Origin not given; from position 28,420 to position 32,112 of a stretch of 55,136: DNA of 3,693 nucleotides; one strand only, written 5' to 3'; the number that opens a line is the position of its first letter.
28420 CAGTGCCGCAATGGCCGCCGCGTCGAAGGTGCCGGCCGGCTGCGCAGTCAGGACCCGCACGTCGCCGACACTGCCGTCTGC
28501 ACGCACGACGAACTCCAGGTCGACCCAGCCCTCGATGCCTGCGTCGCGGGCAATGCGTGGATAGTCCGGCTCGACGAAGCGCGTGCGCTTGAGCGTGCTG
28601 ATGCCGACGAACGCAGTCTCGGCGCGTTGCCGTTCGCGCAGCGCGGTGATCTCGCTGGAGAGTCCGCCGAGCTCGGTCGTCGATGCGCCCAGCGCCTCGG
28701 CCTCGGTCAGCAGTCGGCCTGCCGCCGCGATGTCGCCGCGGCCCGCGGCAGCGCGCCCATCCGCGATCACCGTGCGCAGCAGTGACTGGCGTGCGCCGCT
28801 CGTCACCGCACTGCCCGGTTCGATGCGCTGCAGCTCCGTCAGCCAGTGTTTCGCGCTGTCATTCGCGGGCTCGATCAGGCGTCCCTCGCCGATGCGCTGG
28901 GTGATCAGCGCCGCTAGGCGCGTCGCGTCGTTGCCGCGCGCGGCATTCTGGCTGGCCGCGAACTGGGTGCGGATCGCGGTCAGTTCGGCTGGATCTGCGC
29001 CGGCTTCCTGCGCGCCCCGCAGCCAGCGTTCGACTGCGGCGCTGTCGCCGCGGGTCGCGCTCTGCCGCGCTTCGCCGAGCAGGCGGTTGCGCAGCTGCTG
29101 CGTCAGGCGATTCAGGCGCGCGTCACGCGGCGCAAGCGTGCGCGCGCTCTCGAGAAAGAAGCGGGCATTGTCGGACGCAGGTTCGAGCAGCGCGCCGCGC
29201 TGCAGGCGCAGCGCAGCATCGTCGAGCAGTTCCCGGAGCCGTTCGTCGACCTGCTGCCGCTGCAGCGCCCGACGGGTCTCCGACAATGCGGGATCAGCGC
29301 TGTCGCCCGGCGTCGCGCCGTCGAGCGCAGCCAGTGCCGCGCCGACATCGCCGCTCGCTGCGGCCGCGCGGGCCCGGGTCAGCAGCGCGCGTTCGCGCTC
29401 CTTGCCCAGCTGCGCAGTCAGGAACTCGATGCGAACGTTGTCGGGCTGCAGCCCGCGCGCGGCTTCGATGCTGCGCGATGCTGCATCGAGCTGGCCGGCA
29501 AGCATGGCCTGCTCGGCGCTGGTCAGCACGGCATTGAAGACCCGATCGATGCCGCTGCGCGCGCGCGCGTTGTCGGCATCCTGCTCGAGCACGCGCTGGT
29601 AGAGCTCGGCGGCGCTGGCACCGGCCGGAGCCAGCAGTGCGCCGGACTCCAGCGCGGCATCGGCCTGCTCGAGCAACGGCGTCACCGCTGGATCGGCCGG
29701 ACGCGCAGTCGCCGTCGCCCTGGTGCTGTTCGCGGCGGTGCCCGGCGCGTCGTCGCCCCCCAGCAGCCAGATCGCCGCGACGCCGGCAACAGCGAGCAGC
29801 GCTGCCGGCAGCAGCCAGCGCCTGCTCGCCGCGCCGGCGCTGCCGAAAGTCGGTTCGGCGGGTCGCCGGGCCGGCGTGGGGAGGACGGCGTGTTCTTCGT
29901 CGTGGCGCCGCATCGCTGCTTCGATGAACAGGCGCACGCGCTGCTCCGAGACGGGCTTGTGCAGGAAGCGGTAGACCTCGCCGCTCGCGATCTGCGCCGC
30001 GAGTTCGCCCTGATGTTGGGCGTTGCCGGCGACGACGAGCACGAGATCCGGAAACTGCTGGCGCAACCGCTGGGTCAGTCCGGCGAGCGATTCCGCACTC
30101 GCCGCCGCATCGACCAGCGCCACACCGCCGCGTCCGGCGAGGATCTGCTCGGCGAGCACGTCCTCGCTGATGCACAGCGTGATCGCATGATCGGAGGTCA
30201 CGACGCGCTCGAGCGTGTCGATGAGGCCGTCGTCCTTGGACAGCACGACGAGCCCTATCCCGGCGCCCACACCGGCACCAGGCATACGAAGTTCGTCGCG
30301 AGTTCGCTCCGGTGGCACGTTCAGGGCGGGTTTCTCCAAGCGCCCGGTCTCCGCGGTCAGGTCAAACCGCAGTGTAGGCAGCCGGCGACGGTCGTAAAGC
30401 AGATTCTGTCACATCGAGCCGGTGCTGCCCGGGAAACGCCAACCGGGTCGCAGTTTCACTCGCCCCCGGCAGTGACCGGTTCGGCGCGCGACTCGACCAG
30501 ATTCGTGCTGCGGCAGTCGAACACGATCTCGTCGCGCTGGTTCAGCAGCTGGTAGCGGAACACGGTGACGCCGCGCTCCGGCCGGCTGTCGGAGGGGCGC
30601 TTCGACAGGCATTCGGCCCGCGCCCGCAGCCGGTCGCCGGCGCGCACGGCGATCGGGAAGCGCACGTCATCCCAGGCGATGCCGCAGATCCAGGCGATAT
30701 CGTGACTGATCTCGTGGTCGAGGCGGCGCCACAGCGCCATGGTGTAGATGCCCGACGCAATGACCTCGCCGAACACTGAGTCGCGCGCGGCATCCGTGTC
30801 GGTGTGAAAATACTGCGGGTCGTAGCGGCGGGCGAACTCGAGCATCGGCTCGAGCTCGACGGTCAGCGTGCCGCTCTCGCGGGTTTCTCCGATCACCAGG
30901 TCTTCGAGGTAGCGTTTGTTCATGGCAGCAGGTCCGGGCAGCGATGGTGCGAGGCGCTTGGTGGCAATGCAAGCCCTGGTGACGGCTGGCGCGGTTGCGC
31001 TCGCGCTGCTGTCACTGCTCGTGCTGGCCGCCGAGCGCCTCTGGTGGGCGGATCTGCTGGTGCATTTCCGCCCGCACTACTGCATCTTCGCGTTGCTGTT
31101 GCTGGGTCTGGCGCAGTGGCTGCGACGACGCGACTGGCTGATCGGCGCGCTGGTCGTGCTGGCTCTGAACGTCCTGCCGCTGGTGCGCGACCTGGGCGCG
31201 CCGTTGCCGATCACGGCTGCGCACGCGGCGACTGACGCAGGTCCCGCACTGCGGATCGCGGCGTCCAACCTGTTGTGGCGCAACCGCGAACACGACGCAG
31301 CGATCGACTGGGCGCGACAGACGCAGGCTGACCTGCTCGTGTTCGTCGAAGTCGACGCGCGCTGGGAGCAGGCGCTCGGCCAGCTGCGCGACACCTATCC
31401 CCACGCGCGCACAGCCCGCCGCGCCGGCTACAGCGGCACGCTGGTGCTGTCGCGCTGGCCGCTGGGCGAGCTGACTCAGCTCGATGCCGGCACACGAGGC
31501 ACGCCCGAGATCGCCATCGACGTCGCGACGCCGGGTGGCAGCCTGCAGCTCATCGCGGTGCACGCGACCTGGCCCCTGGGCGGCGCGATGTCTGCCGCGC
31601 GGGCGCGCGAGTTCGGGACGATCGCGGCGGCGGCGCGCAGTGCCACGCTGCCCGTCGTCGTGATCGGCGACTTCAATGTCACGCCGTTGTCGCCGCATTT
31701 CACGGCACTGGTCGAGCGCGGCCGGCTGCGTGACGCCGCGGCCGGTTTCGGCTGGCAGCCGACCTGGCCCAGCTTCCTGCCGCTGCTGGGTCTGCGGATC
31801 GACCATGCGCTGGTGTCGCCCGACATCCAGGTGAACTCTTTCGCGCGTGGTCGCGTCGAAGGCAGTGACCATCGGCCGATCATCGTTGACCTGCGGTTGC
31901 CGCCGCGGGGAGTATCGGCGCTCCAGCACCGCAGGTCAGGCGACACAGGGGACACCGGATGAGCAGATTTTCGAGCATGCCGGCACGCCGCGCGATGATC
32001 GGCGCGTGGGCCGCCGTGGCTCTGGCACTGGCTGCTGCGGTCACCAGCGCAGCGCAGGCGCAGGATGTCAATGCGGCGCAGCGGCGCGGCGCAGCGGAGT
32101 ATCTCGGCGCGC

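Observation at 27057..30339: Receiver-TM-repeat-TonB_C protein paired with a pseudo-receiver Ser/Thr kinase: candidate undescribed trans-envelope signalling module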

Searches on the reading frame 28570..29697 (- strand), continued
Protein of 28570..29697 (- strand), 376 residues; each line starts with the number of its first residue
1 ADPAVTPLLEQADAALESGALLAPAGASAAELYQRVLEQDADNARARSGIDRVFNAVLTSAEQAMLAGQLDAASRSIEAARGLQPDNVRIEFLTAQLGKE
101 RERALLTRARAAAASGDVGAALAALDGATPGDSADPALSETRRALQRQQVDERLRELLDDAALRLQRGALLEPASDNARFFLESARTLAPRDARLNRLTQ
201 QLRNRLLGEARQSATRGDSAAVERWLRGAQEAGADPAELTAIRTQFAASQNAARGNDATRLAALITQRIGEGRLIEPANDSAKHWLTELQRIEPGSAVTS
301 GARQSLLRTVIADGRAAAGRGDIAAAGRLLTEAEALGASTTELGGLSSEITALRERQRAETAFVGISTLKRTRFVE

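Call 77: search_protein_families(library=ncbifam, proteins=[L086:3979-6213:+], max_evalue=0.001)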
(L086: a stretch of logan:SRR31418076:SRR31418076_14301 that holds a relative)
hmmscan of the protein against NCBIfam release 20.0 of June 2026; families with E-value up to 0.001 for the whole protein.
L086:3979-6213:+ (744 aa): 10 families
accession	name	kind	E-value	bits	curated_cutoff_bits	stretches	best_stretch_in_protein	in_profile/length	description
NF041336.1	CheA_Halo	equivalog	5e-46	157.6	950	2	555-737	356-538/666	chemotaxis protein CheA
NF007835.0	PRK10547.1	equivalog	6.4e-28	97.7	793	1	595-735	386-522/670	chemotaxis protein CheA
NF008298.1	PRK11086.1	subfamily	1.6e-05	23.6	520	1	679-735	473-524/529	DcuS/MalK family sensor histidine kinase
NF010411.0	PRK13837.1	equivalog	2.1e-05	22.8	647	1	683-741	627-680/828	two-component system VirA-like sensor kinase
NF008468.0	PRK11360.1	equivalog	2.3e-05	23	646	0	679-738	556-610/616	two-component system sensor histidine kinase AtoS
NF046044.1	PnpS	equivalog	7.1e-05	22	400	0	696-735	351-390/390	two-component system histidine kinase PnpS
NF052574.1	HisKinEspCMyxo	equivalog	0.0003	19.1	1200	1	678-742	582-643/785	serine histidine kinase EspC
NF007688.0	PRK10364.1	equivalog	0.00042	19.2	479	0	676-736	397-451/460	two-component system sensor histidine kinase ZraS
NF047497.1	HK_LIC_12097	equivalog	0.00053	18.8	500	0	678-735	312-365/367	LIC_12097 family sensor histidine kinase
TIGR02916.1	PEP_his_kin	equivalog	0.00095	17.8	300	0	683-735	632-679/679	XrtA/PEP-CTERM system histidine kinase PrsK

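Call 78: list_cluster_members(proteins=[P0284, P0316, P0347, P0348, P0354, P0367, P0385, P0281, P0305, P0320])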
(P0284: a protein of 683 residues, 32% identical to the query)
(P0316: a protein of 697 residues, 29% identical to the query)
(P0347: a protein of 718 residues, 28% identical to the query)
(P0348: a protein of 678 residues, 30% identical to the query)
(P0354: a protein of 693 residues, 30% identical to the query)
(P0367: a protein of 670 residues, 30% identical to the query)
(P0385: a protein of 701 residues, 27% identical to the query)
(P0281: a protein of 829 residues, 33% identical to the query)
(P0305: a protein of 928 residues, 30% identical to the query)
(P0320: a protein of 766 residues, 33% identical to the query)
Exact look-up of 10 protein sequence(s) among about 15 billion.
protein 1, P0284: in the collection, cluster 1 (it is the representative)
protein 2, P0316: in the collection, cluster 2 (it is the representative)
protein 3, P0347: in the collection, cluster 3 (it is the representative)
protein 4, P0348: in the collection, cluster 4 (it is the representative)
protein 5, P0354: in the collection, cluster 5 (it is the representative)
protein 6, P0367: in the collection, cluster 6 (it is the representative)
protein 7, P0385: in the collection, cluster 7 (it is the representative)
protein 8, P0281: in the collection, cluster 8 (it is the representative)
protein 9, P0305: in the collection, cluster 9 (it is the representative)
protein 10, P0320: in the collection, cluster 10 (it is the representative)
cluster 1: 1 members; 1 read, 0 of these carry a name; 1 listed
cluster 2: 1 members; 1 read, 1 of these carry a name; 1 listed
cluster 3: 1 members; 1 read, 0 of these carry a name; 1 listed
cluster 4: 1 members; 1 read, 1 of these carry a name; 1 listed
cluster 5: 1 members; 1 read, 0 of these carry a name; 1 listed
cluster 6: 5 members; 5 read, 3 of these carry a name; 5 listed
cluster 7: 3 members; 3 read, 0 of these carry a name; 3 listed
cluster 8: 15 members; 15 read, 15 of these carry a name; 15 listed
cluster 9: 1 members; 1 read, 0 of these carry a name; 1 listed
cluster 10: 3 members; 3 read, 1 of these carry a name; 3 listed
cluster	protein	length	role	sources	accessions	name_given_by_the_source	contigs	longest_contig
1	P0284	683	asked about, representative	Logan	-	-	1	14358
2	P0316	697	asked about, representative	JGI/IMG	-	TonB family protein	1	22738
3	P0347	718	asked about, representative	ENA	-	-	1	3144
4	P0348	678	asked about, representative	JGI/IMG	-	TonB family protein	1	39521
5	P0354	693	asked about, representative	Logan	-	-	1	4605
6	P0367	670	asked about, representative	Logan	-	-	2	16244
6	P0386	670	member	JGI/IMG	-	protein TonB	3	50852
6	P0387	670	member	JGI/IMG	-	TonB family protein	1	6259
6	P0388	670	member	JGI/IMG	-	TonB family protein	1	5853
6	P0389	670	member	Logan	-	-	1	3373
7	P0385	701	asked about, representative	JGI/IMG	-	-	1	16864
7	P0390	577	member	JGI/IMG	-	-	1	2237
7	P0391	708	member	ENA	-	-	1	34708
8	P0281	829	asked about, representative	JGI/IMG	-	TonB family protein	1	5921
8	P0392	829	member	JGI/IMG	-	TonB family protein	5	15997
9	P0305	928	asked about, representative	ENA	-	-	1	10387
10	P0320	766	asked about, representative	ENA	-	-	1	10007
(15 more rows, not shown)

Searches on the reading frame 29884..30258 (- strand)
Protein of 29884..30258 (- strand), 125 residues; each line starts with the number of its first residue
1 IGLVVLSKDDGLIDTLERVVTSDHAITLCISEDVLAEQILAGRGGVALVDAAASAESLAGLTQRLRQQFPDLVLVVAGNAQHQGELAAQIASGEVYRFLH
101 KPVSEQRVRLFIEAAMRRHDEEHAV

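Call 25: search_solved_structures(query=A4, max_evalue=10, show_alignments=3)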
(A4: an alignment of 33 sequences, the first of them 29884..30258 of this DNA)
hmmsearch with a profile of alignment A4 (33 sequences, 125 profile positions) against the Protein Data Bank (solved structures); distinct sequences matched with E-value up to 10: 57.
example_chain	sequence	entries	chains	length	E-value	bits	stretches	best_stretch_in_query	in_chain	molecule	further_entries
3kcn_A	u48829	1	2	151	6.8e-10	42.1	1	3-120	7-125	Adenylate cyclase homolog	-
3hv2_A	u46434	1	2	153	2.8e-08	36.9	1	4-123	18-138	Response regulator/HD domain protein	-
2jk1_A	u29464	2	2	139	2.5e-07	33.8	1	9-112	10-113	HYDROGENASE TRANSCRIPTIONAL REGULATORY PROTEIN HUPR1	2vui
2rjn_A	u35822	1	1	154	1.2e-06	31.7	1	8-115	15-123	Response regulator receiver:Metal-dependent phosphohydrolase, HD subdomain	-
2vuh_B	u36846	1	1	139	2.6e-06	30.5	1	9-112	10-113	HYDROGENASE TRANSCRIPTIONAL REGULATORY PROTEIN HUPR1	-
1zit_A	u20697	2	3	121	8.6e-06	28.9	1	3-116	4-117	transcriptional regulator (NtrC family)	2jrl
3dzd_A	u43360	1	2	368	5.9e-05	26.1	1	3-120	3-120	Transcriptional regulator (NtrC family)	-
5xso_A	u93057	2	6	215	0.00011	25.2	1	4-120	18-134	Response regulator FixJ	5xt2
1l5y_A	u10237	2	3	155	0.00012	25.1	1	6-113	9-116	C4-DICARBOXYLATE TRANSPORT TRANSCRIPTIONAL REGULATORY PROTEIN DCTD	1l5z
1qkk_A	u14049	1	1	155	0.00013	25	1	6-115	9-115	C4-DICARBOXYLATE TRANSPORT TRANSCRIPTIONAL REGULATORY PROTEIN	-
1zy2_A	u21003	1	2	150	0.00021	24.4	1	2-121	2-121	transcriptional regulator NtrC1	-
4d6x_A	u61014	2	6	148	0.00047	23.2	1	20-117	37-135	BACTERIAL REGULATORY, FIS FAMILY PROTEIN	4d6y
1ny5_A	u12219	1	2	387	0.00053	23.1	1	2-120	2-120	transcriptional regulator (NtrC family)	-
4l4u_A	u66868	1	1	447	0.00071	22.6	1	2-120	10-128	Transcriptional regulator (NtrC family)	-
3w9s_A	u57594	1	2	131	0.0017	21.4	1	2-122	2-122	OmpR family response regulator in two-component regulatory system with BasS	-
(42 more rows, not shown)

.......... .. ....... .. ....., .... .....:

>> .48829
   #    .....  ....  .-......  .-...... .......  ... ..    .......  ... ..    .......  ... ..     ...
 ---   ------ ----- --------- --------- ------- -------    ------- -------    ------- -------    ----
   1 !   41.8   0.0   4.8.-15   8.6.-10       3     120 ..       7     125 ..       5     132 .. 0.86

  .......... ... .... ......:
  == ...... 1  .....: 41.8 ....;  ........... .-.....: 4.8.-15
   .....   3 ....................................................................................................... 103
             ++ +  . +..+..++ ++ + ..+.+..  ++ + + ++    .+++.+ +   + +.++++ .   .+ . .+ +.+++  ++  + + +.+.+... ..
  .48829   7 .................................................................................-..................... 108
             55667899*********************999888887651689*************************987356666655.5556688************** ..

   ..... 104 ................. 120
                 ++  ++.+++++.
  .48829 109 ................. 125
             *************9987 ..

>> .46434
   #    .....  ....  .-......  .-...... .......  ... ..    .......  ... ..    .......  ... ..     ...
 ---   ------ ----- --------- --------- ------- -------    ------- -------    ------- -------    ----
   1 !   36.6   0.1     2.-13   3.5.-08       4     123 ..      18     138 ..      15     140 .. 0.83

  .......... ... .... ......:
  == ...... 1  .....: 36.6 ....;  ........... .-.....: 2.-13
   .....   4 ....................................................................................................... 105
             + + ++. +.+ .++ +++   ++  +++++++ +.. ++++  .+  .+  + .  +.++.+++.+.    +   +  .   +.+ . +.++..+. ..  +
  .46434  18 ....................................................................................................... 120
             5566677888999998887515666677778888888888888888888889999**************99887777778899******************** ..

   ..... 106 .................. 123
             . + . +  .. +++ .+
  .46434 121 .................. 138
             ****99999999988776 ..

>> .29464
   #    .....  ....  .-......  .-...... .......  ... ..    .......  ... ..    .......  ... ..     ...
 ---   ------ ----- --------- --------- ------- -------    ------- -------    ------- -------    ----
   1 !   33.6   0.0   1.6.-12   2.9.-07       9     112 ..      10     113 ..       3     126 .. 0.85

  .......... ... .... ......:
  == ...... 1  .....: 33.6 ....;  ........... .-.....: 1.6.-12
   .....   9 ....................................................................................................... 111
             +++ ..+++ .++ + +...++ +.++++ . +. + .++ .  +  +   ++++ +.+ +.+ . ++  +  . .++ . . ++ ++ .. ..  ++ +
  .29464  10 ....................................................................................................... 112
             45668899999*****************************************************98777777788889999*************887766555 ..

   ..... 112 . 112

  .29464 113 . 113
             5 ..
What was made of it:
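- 29890..30258 (-): Cytoplasmic receiver (REC) domain of A, residues about 28-150. D36, D77 and K128-P129 are conserved. The Thr position carries Ala. Profile against PDB receiver domains, E 6.8e-10 (call 25).
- On Response-regulator receiver (REC) domain: gene A: The alignment to 3kcn places them at the canonical sites (call 25). The family profile against PDB receivers gives E 6.8e-10 (call 25).
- Checked: A 33-sequence profile of the domain hits solved receiver domains: 3kcn at 6.8e-10, 3hv2 and HupR (call 25).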

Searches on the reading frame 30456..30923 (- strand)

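Call 59: search_protein_families(library=pfam, proteins=[window:30456-30923:-], max_evalue=0.001)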
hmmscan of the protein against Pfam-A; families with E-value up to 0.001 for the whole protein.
window:30456-30923:- (155 aa): 2 families
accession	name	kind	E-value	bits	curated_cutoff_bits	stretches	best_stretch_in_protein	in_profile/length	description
PF01575.25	MaoC_dehydratas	-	5.9e-15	55.4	27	1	12-113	7-109/123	MaoC like domain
PF19315.5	MC_hydratase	-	1.2e-06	28.4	26.5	1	33-154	55-175/353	Mesaconyl-CoA hydratase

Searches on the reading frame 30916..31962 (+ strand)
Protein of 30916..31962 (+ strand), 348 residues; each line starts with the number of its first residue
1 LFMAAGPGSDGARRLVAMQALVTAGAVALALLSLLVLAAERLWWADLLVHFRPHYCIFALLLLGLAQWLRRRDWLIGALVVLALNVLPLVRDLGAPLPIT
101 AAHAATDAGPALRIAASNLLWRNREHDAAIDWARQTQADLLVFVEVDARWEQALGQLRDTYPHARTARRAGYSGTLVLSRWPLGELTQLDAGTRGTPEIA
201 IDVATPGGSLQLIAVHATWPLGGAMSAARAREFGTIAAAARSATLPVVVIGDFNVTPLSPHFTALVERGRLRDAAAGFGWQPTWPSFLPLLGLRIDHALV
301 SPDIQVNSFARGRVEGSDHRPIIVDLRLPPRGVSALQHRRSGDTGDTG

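Call 59: search_protein_families(library=pfam, proteins=[window:30916-31962:+], max_evalue=0.001)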
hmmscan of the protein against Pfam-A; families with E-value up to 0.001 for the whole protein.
window:30916-31962:+ (348 aa): 1 family
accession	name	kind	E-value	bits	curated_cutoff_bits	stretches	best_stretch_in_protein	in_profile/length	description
PF03372.29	Exo_endo_phos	-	1.7e-29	103.6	24.5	1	118-319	4-225/225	Endonuclease/Exonuclease/phosphatase family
